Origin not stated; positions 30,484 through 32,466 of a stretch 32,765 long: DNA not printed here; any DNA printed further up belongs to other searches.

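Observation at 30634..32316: Unusual domain fusion: Arch_ATPase-like AAA+ NTPase plus putative winged-helix region plus anti-sigma-type Ser kinase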

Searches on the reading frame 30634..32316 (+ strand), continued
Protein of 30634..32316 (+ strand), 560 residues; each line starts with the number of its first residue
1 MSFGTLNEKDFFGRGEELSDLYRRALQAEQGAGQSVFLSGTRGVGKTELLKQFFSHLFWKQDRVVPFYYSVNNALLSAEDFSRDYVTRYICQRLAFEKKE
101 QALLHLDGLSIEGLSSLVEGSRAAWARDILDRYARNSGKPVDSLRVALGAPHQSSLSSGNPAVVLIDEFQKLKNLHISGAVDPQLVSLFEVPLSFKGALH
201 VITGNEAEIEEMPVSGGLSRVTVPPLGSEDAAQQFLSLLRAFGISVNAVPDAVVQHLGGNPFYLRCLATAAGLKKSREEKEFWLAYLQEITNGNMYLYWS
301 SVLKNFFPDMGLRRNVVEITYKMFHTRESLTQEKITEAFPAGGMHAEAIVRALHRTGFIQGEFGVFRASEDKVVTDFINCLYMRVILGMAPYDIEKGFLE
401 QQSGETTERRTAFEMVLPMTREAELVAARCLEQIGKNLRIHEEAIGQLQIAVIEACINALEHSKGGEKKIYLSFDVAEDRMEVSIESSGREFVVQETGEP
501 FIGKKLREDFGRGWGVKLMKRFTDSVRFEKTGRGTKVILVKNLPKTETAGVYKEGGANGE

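Call 31: fold_search(model_id=the predicted structure, library=pdb)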
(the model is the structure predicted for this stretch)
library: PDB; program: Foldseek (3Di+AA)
matches with E <= 10: 1550; with E <= 0.001: 272
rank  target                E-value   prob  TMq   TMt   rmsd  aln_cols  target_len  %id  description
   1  2qen                  3.6e-09  1.00  0.42  0.63   7.2       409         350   16  The walker-type atpase paby2304 of pyrococcus abyssi (released 2008-07-01)
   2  2fna_A                1.1e-07  1.00  0.42  0.62   7.1       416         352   16  Crystal structure of an archaeal aaa+ atpase (sso1545) from sulfolobus solfataricus p2 at 2.00 A resolution (released 2006-02-07)
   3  2qby_A                4.6e-07  1.00  0.34  0.47   8.5       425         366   14  Crystal structure of a heterodimer of Cdc6/Orc1 initiators bound to origin DNA (from S. solfataricus) (released 2007-09-11)
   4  7xc2_A                5.3e-07  1.00  0.40  0.28   6.5       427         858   13  Cryo EM structure of oligomeric complex formed by wheat CNL Sr35 and the effector AvrSr35 of the wheat stem rust patho (released 2022-09-21)
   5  9ria_B                7.4e-07  1.00  0.41  0.29   5.4       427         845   11  Cryo-EM structure of tomato NRC3-AVRcap1b complex (released 2025-07-23)
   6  3sfz                  8.5e-07  1.00  0.26  0.15  21.0       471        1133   12  Crystal structure of full-length murine Apaf-1 (released 2011-08-24)
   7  6m37_A                1.4e-06  1.00  0.18  0.82   3.7       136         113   26  The crystal structure of B. subtilis RsbV/RsbW complex in the hexagonal crystal form (released 2020-07-15)
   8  2v1u_A                1.6e-06  1.00  0.33  0.44   9.0       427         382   13  STRUCTURE OF THE AEROPYRUM PERNIX ORC1 PROTEIN IN COMPLEX WITH DNA (released 2007-09-18)
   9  6m37_C                1.8e-06  1.00  0.19  0.84   3.1       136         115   25  The crystal structure of B. subtilis RsbV/RsbW complex in the hexagonal crystal form (released 2020-07-15)
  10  6m36_A                2.4e-06  1.00  0.17  0.89   3.4       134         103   25  The crystal structure of B. subtilis RsbV/RsbW complex in the monoclinic crystal form (released 2020-07-15)
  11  6m36_C                2.9e-06  1.00  0.17  0.88   3.3       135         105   26  The crystal structure of B. subtilis RsbV/RsbW complex in the monoclinic crystal form (released 2020-07-15)
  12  6m36_I                3.5e-06  1.00  0.18  0.89   3.3       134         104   25  The crystal structure of B. subtilis RsbV/RsbW complex in the monoclinic crystal form (released 2020-07-15)
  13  6m36_G                3.9e-06  1.00  0.18  0.88   3.4       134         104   26  The crystal structure of B. subtilis RsbV/RsbW complex in the monoclinic crystal form (released 2020-07-15)
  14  6m36_E                4.3e-06  1.00  0.17  0.91   1.8       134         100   25  The crystal structure of B. subtilis RsbV/RsbW complex in the monoclinic crystal form (released 2020-07-15)
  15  1iqp_A                4.5e-06  1.00  0.26  0.40  13.3       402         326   16  Crystal Structure of the Clamp Loader Small Subunit from Pyrococcus furiosus (released 2001-09-19)
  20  1l0o_A                1.2e-05  1.00  0.22  0.78   3.6       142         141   20  Crystal Structure of the Bacillus stearothermophilus Anti-Sigma Factor SpoIIAB with the Sporulation Sigma Factor Sigma (released 2002-04-03)
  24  8ih8_D                1.5e-05  1.00  0.19  0.76   3.8       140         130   15  anti-sigmaF factor and Anti-sigmaF factor antagonist complex(usfx-RsfB) (released 2024-02-28)
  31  1til_E                1.9e-05  1.00  0.21  0.75   3.8       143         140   20  Crystal Structures of the ADP and ATP bound forms of the Bacillus Anti-sigma factor SpoIIAB in complex with the Anti-a (released 2004-06-15)
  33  8ih8_C                2.2e-05  1.00  0.19  0.74   3.2       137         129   16  anti-sigmaF factor and Anti-sigmaF factor antagonist complex(usfx-RsfB) (released 2024-02-28)
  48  6m36_O                4.6e-05  1.00  0.17  0.89   2.0       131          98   26  The crystal structure of B. subtilis RsbV/RsbW complex in the monoclinic crystal form (released 2020-07-15)
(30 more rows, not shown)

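Call 32: search_protein_families(library=ncbifam, proteins=[window:30634-32313:+, L001:10025-11257:+], max_evalue=0.001)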
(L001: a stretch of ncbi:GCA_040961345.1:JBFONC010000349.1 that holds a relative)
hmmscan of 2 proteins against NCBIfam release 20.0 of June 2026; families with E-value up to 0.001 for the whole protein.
window:30634-32313:+ (560 aa): 4 families
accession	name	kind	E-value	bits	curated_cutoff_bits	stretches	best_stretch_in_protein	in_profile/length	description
NF003144.0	PRK04069.1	equivalog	2e-10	40.3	145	1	410-547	5-147/161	anti-sigma B factor RsbW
TIGR01924.1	rsbW_low_gc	equivalog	1.2e-09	37.8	155.05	1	412-545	7-145/159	anti-sigma B factor RsbW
TIGR01925.2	spIIAB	equivalog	1.7e-07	31.2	135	1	432-543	22-136/137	anti-sigma F factor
NF041045.1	RsbA_anti_sig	subfamily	4e-05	23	210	1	412-539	178-300/303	anti-sigma factor RsbA family regulatory protein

L001:10025-11257:+ (411 aa): 12 families
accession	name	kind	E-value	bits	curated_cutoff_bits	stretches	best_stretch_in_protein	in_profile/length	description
NF053512.1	nitric_RR_NosR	exception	3.6e-37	128.4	400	1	170-375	154-359/422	response regulator c-di-GMP phosphodiesterase, NosR family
TIGR00277.1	HDIG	domain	2.6e-11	43.2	27.6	1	207-299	4-83/84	HDIG domain-containing metalloprotein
NF041606.1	dguan_cyc_DgcA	equivalog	5.3e-07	28.9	370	1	8-175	8-181/340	diguanylate cyclase DgcA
NF047786.1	his_kin_MadS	equivalog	7.3e-06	25.3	500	1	116-214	128-225/434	MadS family sensor histidine kinase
TIGR00295.1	TIGR00295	hypoth_equivalog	3.5e-05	23.6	172.35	1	204-249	10-57/164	TIGR00295 family protein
NF045665.1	NTPtran_DVU1551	equivalog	5.3e-05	22.4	315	1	187-247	197-259/359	DVU_1551 family NTP transferase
NF005519.0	PRK07152.1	equivalog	9.9e-05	21.4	315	1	200-281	189-269/361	nicotinate-nucleotide adenylyltransferase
TIGR02578.2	cas_TM1811_Csm1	equivalog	0.0001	21.1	170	1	234-352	2-103/753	type III-A CRISPR-associated protein Cas10/Csm1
TIGR03401.1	cyanamide_fam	subfamily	0.00015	21.4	109.85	1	194-247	44-96/228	HD domain protein, cyanamide hydratase family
TIGR01596.1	cas3_HD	equivalog_domain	0.00017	21.7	43.45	1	209-250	2-47/178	CRISPR-associated endonuclease Cas3''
TIGR02621.3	cas3_GSU0051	exception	0.0005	19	400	1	209-247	672-710/854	type I-G CRISPR-associated helicase/endonuclease Cas3g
TIGR03319.1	RNase_Y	equivalog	0.00075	18.1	454.35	0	210-253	332-371/514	ribonuclease Y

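Call 41: find_encoding_contigs(protein=P0002, flank=6000, max_places=2)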
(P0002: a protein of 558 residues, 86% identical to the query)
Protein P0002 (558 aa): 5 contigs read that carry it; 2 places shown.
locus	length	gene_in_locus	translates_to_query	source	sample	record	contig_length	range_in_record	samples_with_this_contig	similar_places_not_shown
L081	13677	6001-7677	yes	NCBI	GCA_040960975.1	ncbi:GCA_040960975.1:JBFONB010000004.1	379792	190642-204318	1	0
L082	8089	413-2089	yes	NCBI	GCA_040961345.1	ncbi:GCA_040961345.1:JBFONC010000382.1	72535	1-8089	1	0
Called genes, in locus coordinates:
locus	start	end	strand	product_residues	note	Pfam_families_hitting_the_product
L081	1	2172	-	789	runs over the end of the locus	PF00521:DNA_topoisoIV, PF03989:DNA_gyraseA_C (faint)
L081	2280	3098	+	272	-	PF14353:CpXC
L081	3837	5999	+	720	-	PF10114:PocR, PF01590:GAF, PF13185:GAF_2, PF13492:GAF_3, PF00990:GGDEF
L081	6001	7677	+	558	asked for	PF01637:ATPase_2, PF13191:AAA_16, PF02518:HATPase_c (faint), PF13581:HATPase_c_2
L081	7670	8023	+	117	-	PF01740:STAS, PF13466:STAS_2 (weak)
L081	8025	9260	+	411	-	PF08668:HDOD, PF13487:HD_5, PF01966:HD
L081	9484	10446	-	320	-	PF00005:ABC_tran, PF08352:oligo_HPY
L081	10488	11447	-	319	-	PF00005:ABC_tran, PF13304:AAA_21 (weak), PF08352:oligo_HPY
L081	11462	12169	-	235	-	-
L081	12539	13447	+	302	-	PF03331:LpxC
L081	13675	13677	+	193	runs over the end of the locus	-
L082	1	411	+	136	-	?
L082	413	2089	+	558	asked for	PF01637:ATPase_2, PF13191:AAA_16, PF02518:HATPase_c (faint), PF13581:HATPase_c_2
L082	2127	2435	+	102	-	PF01740:STAS, PF13466:STAS_2 (weak)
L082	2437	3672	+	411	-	PF08668:HDOD, PF13487:HD_5, PF01966:HD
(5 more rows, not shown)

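Call 49: search_protein_representatives(alignment_id=A2)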
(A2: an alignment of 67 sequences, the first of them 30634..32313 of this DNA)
Query: 67 sequences, 557 profile positions. Proteins with E-value up to 0.001 (for the whole library): 4511; up to 1e-10: 771; up to 1e-30: 239. The best 150 are listed.
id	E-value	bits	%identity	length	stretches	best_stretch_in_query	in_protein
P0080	2.1e-279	944.2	-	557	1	1-557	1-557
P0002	1.2e-277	938.3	-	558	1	1-555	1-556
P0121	2.1e-226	769.2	-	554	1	1-547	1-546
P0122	1.5e-203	693.7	-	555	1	1-557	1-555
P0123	2.1e-198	676.8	-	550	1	1-555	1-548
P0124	1.4e-193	660.9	-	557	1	1-553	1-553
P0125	3.9e-187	639.6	-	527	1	26-550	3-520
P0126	1.1e-177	608.4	-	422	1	1-415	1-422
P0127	9.2e-138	476.6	-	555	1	1-543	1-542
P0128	6.8e-131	453.9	-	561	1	1-547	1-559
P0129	2.3e-127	442.3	-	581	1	3-553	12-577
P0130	1.1e-126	440.1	-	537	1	1-542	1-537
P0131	5.4e-124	431.1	-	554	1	1-543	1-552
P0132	2.4e-123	429.0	-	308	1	249-557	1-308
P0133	8.5e-123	427.2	-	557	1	1-544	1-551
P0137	8.6e-116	404.1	-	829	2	3-402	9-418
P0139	2.6e-111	389.3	-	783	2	3-405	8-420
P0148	1.3e-98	347.4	-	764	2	3-394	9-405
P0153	2.1e-89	317.0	-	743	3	4-318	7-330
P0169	1.6e-72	261.3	-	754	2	405-545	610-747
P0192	2.3e-63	231.0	-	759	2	409-545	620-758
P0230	1.7e-52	195.2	-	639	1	9-403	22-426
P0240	3.0e-51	191.0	-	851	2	410-545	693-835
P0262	4.5e-45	170.6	-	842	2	29-445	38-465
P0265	2.8e-44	168.0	-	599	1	3-401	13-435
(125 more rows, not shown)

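Call 50: search_protein_families(library=pfam, proteins=[P0137, P0139, P0148, P0153, P0169, P0192, P0240, P0262, P0230, P0265], max_evalue=0.001)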
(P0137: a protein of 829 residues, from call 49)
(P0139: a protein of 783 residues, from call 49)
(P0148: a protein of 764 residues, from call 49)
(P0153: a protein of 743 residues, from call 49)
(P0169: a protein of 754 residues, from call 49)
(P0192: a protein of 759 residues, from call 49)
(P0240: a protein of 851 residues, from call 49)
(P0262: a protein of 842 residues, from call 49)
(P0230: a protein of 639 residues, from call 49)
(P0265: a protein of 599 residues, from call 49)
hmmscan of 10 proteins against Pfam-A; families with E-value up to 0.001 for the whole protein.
P0137 (829 aa): 4 families
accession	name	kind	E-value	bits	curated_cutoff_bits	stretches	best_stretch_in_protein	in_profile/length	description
PF13581.12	HATPase_c_2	-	1.5e-17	64.3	27.4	1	695-817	4-127/127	Histidine kinase-like ATPase domain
PF01637.24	ATPase_2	-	4.5e-11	43.4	33.2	1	17-278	1-223/225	ATPase domain predominantly from Archaea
PF13401.12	AAA_22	-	0.00033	21.4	27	1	39-109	5-65/130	AAA domain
PF13173.12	AAA_14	-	0.00048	20.6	27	0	42-98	5-57/129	AAA domain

P0139 (783 aa): 4 families
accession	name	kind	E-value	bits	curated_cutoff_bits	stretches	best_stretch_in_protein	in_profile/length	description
PF13581.12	HATPase_c_2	-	3e-17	63.3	27.4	1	649-763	11-127/127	Histidine kinase-like ATPase domain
PF01637.24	ATPase_2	-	2.4e-09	37.8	33.2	1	16-277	1-223/225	ATPase domain predominantly from Archaea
PF13173.12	AAA_14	-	5.5e-05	23.6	27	0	149-217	44-104/129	AAA domain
PF13191.12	AAA_16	-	0.0007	20.6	32.6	0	16-182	2-147/167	AAA ATPase domain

P0148 (764 aa): 3 families
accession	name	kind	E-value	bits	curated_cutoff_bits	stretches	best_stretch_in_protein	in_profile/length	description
PF13581.12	HATPase_c_2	-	4.3e-17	62.7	27.4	1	638-754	11-127/127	Histidine kinase-like ATPase domain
PF01637.24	ATPase_2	-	1.3e-09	38.7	33.2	1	17-246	1-194/225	ATPase domain predominantly from Archaea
PF13401.12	AAA_22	-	2.1e-05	25.3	27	1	39-201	5-110/130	AAA domain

P0153 (743 aa): 4 families
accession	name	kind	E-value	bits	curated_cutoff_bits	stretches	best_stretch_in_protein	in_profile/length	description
PF13581.12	HATPase_c_2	-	1.3e-23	83.9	27.4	1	601-721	5-127/127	Histidine kinase-like ATPase domain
PF01637.24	ATPase_2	-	2.6e-10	40.9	33.2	1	15-276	2-223/225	ATPase domain predominantly from Archaea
PF02518.31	HATPase_c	-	2.4e-05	25.2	26.4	1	626-716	4-102/111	Histidine kinase-, DNA gyrase B-, and HSP90-like ATPase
PF03969.22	AFG1_ATPase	-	8e-05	22.2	27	1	24-83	52-110/361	AFG1-like ATPase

P0169 (754 aa): 5 families
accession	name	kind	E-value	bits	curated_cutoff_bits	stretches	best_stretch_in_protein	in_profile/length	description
PF13581.12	HATPase_c_2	-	6.2e-22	78.4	27.4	1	631-742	11-127/127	Histidine kinase-like ATPase domain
PF13191.12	AAA_16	-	6.3e-10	40.2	32.6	1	16-138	1-120/167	AAA ATPase domain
PF02518.31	HATPase_c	-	3.3e-05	24.7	26.4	1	651-732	5-96/111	Histidine kinase-, DNA gyrase B-, and HSP90-like ATPase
PF20703.3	nSTAND1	-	0.0003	21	27.1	0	226-280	180-234/379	Novel STAND NTPase 1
PF13401.12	AAA_22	-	0.00064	20.5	27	0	44-113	10-65/130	AAA domain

P0192 (759 aa): 3 families
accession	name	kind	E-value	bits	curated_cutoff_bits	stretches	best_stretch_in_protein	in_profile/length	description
PF13581.12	HATPase_c_2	-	1.1e-20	74.4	27.4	1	637-753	11-127/127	Histidine kinase-like ATPase domain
PF13191.12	AAA_16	-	1.4e-05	26.1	32.6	1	24-186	2-147/167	AAA ATPase domain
PF24883.2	NPHP3_N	-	0.00013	22.6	24.8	1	50-141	28-114/164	Nephrocystin 3, N-terminal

P0240 (851 aa): 2 families
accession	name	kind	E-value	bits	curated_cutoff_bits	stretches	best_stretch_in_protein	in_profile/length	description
PF13581.12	HATPase_c_2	-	3.5e-16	59.8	27.4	1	708-830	10-127/127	Histidine kinase-like ATPase domain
PF13191.12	AAA_16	-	0.00046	21.2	32.6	0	25-189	1-146/167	AAA ATPase domain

P0262 (842 aa): 2 families
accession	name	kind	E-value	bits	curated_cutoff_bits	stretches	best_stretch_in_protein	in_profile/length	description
PF13401.12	AAA_22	-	7.1e-08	33.3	27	1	41-220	4-129/130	AAA domain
PF13191.12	AAA_16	-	6.4e-05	23.9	32.6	1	29-198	11-158/167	AAA ATPase domain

P0230 (639 aa): 0 families

P0265 (599 aa): 2 families
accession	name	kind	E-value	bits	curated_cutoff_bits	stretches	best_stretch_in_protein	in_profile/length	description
PF01637.24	ATPase_2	-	1.3e-08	35.4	33.2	1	21-270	1-198/225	ATPase domain predominantly from Archaea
PF13173.12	AAA_14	-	3e-05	24.5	27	0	47-98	6-53/129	AAA domain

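Call 51: find_homologous_proteins(query=P0153)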
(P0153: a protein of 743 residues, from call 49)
Query P0153 (743 aa): 6 proteins with E <= 0.001 among 8000 candidates.
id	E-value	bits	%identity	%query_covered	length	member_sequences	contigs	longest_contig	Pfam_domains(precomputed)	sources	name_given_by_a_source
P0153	0.0e+0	1673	100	100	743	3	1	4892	PF13581.13,PF02518.32,PF01637.25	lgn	-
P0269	0.0e+0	1434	85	100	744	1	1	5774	PF13581.13,PF02518.32,PF01637.25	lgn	-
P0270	0.0e+0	1133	68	99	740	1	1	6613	PF13581.13,PF01637.25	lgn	-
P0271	4.1e-286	969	58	99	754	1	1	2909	PF13581.13,PF01637.25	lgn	-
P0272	5.7e-267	906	82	67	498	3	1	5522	PF13581.13,PF02518.32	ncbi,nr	ncbi:MAG TPA: ATP-binding protein, partial [Thermodesulfobacteriota bacterium]|nr:ATP-binding protei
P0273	1.0e-247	842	53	98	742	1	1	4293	PF13581.13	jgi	-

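Call 52: find_encoding_contigs(protein=P0270, flank=6000, max_places=2)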
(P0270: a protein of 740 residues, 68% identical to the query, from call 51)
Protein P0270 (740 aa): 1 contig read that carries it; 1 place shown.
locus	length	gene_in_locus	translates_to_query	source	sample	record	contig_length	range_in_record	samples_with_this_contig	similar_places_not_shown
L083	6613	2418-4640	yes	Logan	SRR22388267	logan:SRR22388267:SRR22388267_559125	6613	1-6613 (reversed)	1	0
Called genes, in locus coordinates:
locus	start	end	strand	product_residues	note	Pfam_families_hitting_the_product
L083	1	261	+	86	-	?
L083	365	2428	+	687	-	PF10114:PocR, PF01590:GAF, PF13185:GAF_2, PF13492:GAF_3, PF00990:GGDEF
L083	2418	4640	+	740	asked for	PF01637:ATPase_2 (faint), PF13581:HATPase_c_2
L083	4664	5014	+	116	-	PF01740:STAS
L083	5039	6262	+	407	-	PF13185:GAF_2 (weak), PF08668:HDOD (weak), PF13487:HD_5, PF01966:HD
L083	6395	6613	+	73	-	?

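Call 53: find_encoding_contigs(protein=P0269, flank=6000, max_places=2)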
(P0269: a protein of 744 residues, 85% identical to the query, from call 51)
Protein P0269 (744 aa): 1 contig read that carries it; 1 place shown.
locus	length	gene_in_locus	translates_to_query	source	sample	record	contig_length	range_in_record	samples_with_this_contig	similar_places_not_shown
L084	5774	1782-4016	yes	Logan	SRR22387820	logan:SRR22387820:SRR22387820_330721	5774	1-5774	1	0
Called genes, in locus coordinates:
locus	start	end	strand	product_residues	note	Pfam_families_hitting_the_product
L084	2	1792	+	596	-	?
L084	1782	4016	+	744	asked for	PF01637:ATPase_2, PF02518:HATPase_c (faint), PF13581:HATPase_c_2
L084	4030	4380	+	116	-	PF01740:STAS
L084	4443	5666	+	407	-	PF13185:GAF_2 (weak), PF13487:HD_5, PF01966:HD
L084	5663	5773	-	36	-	?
